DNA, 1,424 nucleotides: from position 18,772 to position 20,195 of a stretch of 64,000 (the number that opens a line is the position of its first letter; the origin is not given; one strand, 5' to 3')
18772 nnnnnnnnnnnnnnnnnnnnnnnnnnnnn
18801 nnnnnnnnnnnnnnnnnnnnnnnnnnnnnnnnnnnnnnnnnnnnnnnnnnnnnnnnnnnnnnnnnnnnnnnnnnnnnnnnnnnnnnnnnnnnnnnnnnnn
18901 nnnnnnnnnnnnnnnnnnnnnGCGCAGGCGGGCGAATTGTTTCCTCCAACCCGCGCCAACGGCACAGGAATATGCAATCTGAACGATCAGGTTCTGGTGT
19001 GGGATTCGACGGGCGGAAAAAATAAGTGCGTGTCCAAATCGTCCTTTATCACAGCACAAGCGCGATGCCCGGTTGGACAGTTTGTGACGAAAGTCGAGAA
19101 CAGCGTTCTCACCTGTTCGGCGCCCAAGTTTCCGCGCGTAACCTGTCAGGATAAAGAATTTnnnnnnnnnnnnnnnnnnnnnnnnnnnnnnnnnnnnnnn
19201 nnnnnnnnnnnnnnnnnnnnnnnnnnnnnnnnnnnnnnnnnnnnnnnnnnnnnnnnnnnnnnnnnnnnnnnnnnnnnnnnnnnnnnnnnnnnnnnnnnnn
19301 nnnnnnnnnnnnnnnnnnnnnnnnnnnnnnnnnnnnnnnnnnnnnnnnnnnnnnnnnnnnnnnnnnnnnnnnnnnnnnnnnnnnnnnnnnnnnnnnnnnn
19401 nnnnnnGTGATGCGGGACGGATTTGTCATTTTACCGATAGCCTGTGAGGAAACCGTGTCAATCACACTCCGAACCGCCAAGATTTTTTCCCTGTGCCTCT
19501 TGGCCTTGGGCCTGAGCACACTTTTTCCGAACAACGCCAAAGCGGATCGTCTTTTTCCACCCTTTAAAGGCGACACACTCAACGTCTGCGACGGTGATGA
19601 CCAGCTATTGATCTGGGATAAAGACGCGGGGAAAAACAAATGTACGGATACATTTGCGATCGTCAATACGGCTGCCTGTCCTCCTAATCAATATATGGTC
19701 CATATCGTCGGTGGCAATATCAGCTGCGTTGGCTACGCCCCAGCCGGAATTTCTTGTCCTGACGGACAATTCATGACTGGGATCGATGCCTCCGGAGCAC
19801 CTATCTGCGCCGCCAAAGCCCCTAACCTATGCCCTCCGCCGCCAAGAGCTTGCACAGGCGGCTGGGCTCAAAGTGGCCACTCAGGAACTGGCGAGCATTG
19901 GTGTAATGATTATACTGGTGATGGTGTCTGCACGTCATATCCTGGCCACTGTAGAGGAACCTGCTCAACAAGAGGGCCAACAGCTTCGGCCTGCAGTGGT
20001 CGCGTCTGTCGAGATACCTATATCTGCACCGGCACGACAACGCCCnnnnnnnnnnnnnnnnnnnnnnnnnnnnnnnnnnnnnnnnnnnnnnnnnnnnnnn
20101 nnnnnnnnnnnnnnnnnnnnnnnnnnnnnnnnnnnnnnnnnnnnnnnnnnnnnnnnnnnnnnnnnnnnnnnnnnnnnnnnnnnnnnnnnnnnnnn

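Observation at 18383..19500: Conserved [ED]-[RL]-L-F-P-P motif immediately after the predicted signal-peptidase site in all three paralogs, and TGATG translational coupling between B and C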

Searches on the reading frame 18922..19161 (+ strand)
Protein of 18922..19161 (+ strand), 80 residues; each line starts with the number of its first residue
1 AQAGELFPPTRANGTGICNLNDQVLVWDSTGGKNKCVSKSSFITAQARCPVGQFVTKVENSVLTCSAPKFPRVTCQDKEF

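Call 26: find_homologous_proteins(query=A3, max_evalue=0.001)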
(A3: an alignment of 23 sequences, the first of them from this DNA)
Query A3 (23 sequences): 83 candidates shared short words with the query, none scored E <= 0.001.

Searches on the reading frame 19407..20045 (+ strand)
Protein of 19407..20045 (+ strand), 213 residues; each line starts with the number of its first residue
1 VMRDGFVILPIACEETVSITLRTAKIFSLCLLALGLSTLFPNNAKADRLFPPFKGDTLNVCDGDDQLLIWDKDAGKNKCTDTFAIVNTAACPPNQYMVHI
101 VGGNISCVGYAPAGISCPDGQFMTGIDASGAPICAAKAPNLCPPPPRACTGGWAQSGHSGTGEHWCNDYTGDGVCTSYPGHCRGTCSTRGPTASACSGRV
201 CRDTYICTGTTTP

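Call 3: search_protein_families(library=pfam, proteins=[window:19407-20045:+], max_evalue=10)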
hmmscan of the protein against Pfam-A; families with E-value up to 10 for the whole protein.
seq(213 aa): 0 families

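Call 4: search_protein_families(library=ncbifam, proteins=[window:19407-20045:+], max_evalue=10)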
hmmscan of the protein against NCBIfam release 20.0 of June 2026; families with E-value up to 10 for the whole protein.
seq(213 aa): 1 family
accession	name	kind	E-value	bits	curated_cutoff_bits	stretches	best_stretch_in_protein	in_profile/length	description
NF053831.1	RU1PAldHalo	equivalog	0.23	10.9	300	1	81-115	96-129/208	ribulose-1-phosphate aldolase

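Call 17: search_protein_families(library=phrogs, proteins=[window:19455-20045:+], max_evalue=10)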
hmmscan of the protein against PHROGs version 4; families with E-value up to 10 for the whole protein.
window:19455-20045:+ (197 aa): 0 families
